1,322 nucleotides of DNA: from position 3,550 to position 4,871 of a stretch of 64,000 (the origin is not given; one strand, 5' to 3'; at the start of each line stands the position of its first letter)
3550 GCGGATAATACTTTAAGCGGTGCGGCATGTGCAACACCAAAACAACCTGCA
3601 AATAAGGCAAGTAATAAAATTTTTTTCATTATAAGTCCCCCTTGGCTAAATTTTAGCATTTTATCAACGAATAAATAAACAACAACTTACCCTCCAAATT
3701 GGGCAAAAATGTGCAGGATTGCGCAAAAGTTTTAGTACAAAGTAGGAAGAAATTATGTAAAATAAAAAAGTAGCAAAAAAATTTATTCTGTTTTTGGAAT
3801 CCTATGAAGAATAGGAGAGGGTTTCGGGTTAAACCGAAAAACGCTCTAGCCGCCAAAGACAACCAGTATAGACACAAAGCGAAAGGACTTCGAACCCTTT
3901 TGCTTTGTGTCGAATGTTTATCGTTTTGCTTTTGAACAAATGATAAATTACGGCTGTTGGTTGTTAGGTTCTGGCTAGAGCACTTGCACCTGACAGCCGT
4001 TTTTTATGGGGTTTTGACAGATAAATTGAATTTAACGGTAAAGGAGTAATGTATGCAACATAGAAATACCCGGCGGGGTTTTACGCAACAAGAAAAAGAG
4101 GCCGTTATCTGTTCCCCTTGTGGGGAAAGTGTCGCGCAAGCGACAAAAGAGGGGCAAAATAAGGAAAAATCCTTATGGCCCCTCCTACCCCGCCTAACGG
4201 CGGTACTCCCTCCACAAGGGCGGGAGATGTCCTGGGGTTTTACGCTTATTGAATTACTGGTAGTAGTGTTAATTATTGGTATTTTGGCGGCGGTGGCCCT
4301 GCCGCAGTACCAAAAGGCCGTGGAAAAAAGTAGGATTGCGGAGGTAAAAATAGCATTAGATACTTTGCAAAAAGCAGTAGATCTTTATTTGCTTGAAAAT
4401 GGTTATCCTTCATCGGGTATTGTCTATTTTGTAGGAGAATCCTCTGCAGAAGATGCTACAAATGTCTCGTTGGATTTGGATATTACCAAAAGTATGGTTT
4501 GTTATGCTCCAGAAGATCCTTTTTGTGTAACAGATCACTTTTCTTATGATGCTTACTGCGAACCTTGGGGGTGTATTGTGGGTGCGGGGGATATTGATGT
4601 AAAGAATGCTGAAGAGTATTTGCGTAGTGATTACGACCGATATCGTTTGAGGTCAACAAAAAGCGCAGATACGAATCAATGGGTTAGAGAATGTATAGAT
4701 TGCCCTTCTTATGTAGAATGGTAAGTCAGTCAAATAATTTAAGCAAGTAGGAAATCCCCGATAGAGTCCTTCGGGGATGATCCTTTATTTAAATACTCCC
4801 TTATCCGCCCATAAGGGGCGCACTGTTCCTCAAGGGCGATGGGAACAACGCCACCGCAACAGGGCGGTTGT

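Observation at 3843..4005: Candidate new riboswitch-like leader RNA in front of every pilin gene (4 covarying copies)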

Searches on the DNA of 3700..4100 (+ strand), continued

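Call 38: search_with_rna_model(model_id=R1, sources=[window, L002, L004, L005, L006, L007, L008, L011, L012, L014, L015, L016, L017, L019, L020, L022, L023, L024, L027, L028, L030, L031, L032, L033, L035, L036, L037, L038, L039, L040, L041, L042, L043, L045, L046, L048, L049, L052, L053, L054, L055, L056, L057, L058, L059, L061, L062, L063, L065, L066, L068, L069, L070, L073, L074, L075, L076, L077, L078, L079, L080, L081, L082, L083, L084, L085, L086, L087, L088, L089, L090, L091, L092, L093, L094, L095, L096, L097, L098, L099, L100, L101, L102, L103, L104, L105, L106, L107, L108, L109, L110], max_evalue=1e-15, make_alignment=true)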
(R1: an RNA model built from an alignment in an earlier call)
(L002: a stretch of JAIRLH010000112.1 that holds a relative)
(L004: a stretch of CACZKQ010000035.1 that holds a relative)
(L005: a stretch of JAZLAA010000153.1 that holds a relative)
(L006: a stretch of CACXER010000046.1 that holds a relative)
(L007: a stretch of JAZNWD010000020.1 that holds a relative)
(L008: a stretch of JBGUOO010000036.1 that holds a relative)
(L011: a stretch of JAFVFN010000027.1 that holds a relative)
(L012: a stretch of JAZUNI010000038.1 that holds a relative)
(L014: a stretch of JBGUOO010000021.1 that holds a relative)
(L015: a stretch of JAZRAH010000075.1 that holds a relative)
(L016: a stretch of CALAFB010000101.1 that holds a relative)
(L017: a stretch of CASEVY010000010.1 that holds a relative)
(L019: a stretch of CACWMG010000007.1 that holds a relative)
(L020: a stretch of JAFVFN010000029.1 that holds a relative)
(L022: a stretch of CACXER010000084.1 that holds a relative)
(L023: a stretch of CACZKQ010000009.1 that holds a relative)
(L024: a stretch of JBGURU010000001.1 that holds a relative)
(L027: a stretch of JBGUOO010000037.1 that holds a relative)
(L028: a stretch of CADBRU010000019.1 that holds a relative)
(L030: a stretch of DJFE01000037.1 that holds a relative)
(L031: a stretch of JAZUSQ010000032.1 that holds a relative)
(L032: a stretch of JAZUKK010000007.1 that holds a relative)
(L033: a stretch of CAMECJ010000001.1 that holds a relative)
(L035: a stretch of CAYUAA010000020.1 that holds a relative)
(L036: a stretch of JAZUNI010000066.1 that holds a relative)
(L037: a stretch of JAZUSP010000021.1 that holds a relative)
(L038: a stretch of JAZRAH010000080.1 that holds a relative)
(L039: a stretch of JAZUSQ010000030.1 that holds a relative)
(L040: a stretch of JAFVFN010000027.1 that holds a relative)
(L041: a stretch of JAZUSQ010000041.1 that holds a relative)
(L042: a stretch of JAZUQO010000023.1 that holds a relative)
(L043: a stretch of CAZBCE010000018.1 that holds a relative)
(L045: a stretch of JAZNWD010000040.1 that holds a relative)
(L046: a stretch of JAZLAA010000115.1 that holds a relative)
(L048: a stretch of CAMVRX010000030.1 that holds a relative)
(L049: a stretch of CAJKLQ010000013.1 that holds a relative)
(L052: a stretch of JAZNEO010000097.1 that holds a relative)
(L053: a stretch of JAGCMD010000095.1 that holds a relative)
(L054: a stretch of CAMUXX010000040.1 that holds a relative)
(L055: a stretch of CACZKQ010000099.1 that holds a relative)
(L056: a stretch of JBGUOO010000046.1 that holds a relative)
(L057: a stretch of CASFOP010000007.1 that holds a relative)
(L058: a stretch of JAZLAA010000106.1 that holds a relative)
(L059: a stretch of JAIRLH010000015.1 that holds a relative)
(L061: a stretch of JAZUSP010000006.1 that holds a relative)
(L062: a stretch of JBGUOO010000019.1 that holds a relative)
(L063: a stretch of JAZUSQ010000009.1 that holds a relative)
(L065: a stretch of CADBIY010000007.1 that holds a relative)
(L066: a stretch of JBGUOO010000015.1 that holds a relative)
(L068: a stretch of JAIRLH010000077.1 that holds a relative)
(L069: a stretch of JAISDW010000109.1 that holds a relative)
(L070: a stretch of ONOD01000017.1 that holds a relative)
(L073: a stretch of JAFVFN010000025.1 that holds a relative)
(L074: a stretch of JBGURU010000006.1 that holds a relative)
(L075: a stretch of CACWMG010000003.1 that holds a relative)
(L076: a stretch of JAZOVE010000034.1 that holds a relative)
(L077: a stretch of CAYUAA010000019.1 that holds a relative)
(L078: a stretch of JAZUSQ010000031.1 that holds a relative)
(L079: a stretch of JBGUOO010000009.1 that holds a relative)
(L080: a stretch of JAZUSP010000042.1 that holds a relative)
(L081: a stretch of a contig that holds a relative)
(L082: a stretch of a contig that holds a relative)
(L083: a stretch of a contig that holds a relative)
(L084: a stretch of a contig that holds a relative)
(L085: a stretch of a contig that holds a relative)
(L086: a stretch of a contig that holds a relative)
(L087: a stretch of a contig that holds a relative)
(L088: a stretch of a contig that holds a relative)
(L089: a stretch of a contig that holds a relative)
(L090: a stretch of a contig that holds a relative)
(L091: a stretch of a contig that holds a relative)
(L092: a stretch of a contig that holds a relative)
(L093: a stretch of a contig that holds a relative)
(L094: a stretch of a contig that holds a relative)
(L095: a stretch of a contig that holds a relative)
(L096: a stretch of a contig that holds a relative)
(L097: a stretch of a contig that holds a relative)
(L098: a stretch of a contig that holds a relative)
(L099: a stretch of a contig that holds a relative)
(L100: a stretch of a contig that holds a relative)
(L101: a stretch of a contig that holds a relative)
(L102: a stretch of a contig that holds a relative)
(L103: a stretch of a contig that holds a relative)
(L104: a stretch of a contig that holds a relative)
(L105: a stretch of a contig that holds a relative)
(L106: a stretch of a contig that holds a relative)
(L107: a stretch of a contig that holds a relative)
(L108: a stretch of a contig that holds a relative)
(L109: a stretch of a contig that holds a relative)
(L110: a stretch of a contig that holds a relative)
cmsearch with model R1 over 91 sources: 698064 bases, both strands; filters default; matches with E-value up to 1e-15: 112.
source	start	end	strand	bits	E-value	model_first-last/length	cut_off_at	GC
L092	96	300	-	191.4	7e-40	1-206/206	no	0.52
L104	3783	3993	+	189.8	1.5e-39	1-206/206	no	0.42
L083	1642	1854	-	185.2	1.7e-38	1-206/206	no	0.43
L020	7089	7288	-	182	8.6e-38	1-206/206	no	0.38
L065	4006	4219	+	179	3.8e-37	1-206/206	no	0.43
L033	7213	7424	-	177.8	7e-37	1-206/206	no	0.44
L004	99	304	+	177.8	7.2e-37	1-206/206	no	0.43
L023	7263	7479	+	176.6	1.3e-36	1-206/206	no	0.41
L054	6922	7126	+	174.1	4.6e-36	1-206/206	no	0.41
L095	1561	1771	-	172.9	8.4e-36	1-206/206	no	0.45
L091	361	573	-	171.3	2e-35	1-206/206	no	0.44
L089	6102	6302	+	170.8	2.4e-35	1-206/206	no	0.4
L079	6721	6928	-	170.2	3.4e-35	1-206/206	no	0.46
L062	7352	7559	+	169.1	6e-35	1-206/206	no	0.42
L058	4536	4759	-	168.8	7e-35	1-206/206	no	0.47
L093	4193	4410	-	168.8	7e-35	1-206/206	no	0.4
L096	6396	6607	+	165.8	3.1e-34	1-206/206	no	0.41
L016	4843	5049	+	165.6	3.6e-34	1-206/206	no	0.34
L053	1527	1729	-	164.8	5.3e-34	1-206/206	no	0.46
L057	2193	2408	+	164.7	5.6e-34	1-206/206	no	0.48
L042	7048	7267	+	164.3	6.9e-34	1-206/206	no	0.39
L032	2765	2966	-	164.2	7.1e-34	1-206/206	no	0.46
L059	3348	3561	+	163.9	8.3e-34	1-206/206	no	0.39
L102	1121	1340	-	163.9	8.4e-34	1-206/206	no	0.41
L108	890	1103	-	163.9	8.4e-34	1-206/206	no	0.43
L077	4164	4369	+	163.8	9e-34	1-206/206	no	0.44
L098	1364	1571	+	163.7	9.5e-34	1-206/206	no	0.49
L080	1733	1932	+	163.2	1.2e-33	1-206/206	no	0.42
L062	3244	3457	+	160.9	3.9e-33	1-206/206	no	0.47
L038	5476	5688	-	160.1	5.9e-33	1-206/206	no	0.41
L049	671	884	+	159.9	6.3e-33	1-206/206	no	0.47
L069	2123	2337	-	159.9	6.6e-33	1-206/206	no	0.44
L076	6408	6615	+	159.8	6.7e-33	1-206/206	no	0.35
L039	2737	2941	+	158.8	1.1e-32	1-206/206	no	0.4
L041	1439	1642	-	158.8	1.1e-32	1-206/206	no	0.47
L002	1204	1420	-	158.6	1.2e-32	1-206/206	no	0.44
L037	7572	7780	+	158.4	1.4e-32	1-206/206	no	0.46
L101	2551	2763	+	158.3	1.5e-32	1-206/206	no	0.43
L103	2934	3135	+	157.6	2.1e-32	1-206/206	no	0.35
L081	54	256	+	157.2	2.5e-32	1-206/206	no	0.42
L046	1957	2168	-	155.5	6e-32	1-206/206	no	0.41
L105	4013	4216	-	155.5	6e-32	1-206/206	no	0.39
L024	176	384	+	155.3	6.8e-32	1-206/206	no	0.32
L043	4323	4528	-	155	8e-32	1-206/206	no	0.4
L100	3530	3727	-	154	1.3e-31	1-206/206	no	0.41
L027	3969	4176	+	154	1.3e-31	1-206/206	no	0.44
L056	3921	4126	+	153.2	1.9e-31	1-206/206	no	0.39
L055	4197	4396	+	153.2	2e-31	1-206/206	no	0.42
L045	4730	4921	-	152.6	2.6e-31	1-206/206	no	0.42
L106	4695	4893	+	152.4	2.9e-31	1-206/206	no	0.41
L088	202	411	+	151.6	4.4e-31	1-206/206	no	0.44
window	3784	4006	+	151.6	4.5e-31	1-206/206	no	0.41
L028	2950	3156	+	151.4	4.8e-31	1-206/206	no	0.44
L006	2408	2609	-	151.3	5.1e-31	1-206/206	no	0.4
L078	6862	7074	+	150.9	6.4e-31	1-206/206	no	0.45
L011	1070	1278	+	150.8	6.5e-31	1-206/206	no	0.39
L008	4245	4447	+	150.8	6.7e-31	1-206/206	no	0.43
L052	2542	2737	-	150.6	7.4e-31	1-206/206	no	0.42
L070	5531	5736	-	148.8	1.8e-30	1-206/206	no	0.48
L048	5852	6053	+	148.7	1.9e-30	1-206/206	no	0.44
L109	2611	2816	-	148.3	2.3e-30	1-206/206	no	0.4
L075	7414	7621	-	148.2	2.5e-30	1-206/206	no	0.42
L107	2681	2912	+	147.7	3.2e-30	1-206/206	no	0.42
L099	7731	7935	+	147.1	4.4e-30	1-206/206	no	0.42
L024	6613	6814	-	146.4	6.2e-30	1-206/206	no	0.36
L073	3595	3801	+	146.3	6.6e-30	1-206/206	no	0.44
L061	4050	4258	+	145.9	8.1e-30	1-206/206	no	0.5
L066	7264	7458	-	145.7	9.1e-30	1-206/206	no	0.47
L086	3963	4155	-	145.4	1e-29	1-206/206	no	0.32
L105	6333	6552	+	143.6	2.6e-29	1-206/206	no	0.43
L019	1965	2165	-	143.1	3.4e-29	1-206/206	no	0.45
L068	182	399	-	142.8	3.9e-29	1-206/206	no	0.47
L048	2209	2416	+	142.6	4.2e-29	1-206/206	no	0.4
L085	4575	4766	+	142.5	4.4e-29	1-206/206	no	0.32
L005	95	296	-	142.5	4.6e-29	1-206/206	no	0.47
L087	1196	1403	-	142.4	4.8e-29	1-206/206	no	0.36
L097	580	776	+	142.1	5.7e-29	1-206/206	no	0.43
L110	7663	7875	-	140.5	1.2e-28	1-206/206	no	0.41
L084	6227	6431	+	139.9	1.7e-28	1-206/206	no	0.36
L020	2574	2770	-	139.4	2.2e-28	1-206/206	no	0.41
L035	4697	4886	-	139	2.7e-28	1-206/206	no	0.47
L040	4333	4546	+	137.7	5.1e-28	1-206/206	no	0.39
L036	49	261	-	137.2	6.7e-28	1-206/206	no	0.43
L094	5439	5641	-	136.4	1e-27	1-206/206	no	0.37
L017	5848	6049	-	136.4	1e-27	1-206/206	no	0.4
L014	709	917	+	135.1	2e-27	1-206/206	no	0.43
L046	4951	5153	+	134.5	2.6e-27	1-206/206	no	0.53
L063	88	283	+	134.5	2.7e-27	1-206/206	no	0.44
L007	1315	1514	-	133.8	3.9e-27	1-206/206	no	0.41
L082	4379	4583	-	133.5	4.4e-27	1-206/206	no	0.45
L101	1301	1523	+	132.6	6.9e-27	1-206/206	no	0.39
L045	7114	7323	-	130.2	2.3e-26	1-206/206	no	0.42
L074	6361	6568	+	129.1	4.2e-26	1-206/206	no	0.38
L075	3805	4004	-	127.5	9.4e-26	1-206/206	no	0.47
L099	6294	6496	+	125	3.3e-25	1-206/206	no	0.41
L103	5329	5528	+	124.3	4.7e-25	1-206/206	no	0.37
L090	4315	4493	-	123.4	7.7e-25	1-206/206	no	0.45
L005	4667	4854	-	122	1.5e-24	1-206/206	no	0.5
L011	6858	7069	-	119.1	6.8e-24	1-206/206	no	0.45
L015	2347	2533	+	118.6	8.9e-24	1-206/206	no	0.43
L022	3807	4002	+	118.4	9.7e-24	1-206/206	no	0.43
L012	620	815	+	115.5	4.2e-23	1-206/206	no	0.46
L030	6056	6251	-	115.1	5.2e-23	1-206/206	no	0.39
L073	6458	6651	+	111.9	2.6e-22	1-206/206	no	0.41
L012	6570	6757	-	104.8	9.9e-21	1-206/206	no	0.46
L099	105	310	+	100.2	1e-19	1-206/206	no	0.42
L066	4596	4788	-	98.8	2e-19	1-206/206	no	0.49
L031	6926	7121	+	98.6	2.3e-19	1-206/206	no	0.45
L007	7057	7251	+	87.1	8.3e-17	1-206/206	no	0.47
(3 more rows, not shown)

Alignment A4: 112 matches aligned to the model, 319 columns, each read 5' to 3' on its own strand. Consensus structure (alignment columns), stored with it:
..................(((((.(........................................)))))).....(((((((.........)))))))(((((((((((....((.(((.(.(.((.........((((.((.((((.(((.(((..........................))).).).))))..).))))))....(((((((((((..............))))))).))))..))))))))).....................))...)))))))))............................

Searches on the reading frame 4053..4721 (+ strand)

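Call 56: search_protein_families(library=pfam, alignment_id=A5, max_evalue=0.001)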
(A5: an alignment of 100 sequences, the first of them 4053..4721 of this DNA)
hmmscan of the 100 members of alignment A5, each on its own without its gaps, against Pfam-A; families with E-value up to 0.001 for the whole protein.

A. member 1, window:4053-4721:+ (223 aa): 1 family
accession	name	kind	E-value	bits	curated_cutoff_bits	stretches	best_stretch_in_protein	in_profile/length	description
PF07963.17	N_methyl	-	9e-05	22.3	21.2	1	62-83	6-27/27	Prokaryotic N-terminal methylation motif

B. families by the number of members that match (of 100 scanned): 28 families (the first 25 are shown)
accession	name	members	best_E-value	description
PF07963.17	N_methyl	80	2e-10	Prokaryotic N-terminal methylation motif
PF16732.10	ComP_DUS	23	5e-08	Type IV minor pilin ComP, DNA uptake sequence receptor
PF16734.10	Pilin_GH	20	2.7e-07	Type IV pilin-like G and H, putative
PF01501.26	Glyco_transf_8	3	7.1e-40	Glycosyl transferase family 8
PF00535.33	Glycos_transf_2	3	1.2e-37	Glycosyl transferase family 2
PF13641.12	Glyco_tranf_2_3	3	1.3e-13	Glycosyltransferase like family 2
PF10111.15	Glyco_tranf_2_2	3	1.6e-13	Glycosyltransferase like family 2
PF13704.12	Glyco_tranf_2_4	3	3.1e-07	Glycosyl transferase family 2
PF08334.16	T2SSG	3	0.00013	Type II secretion system (T2SS), protein G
PF13651.11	EcoRI_methylase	1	1.4e-138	Adenine-specific methyltransferase EcoRI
PF14897.12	EpsG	1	6e-40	EpsG family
PF00176.29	SNF2-rel_dom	1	2.4e-32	SNF2-related domain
PF05656.20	DUF805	1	3.6e-25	Protein of unknown function (DUF805)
PF00271.37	Helicase_C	1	6e-23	Helicase conserved C-terminal domain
PF04230.19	PS_pyruv_trans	1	2.4e-16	Polysaccharide pyruvyl transferase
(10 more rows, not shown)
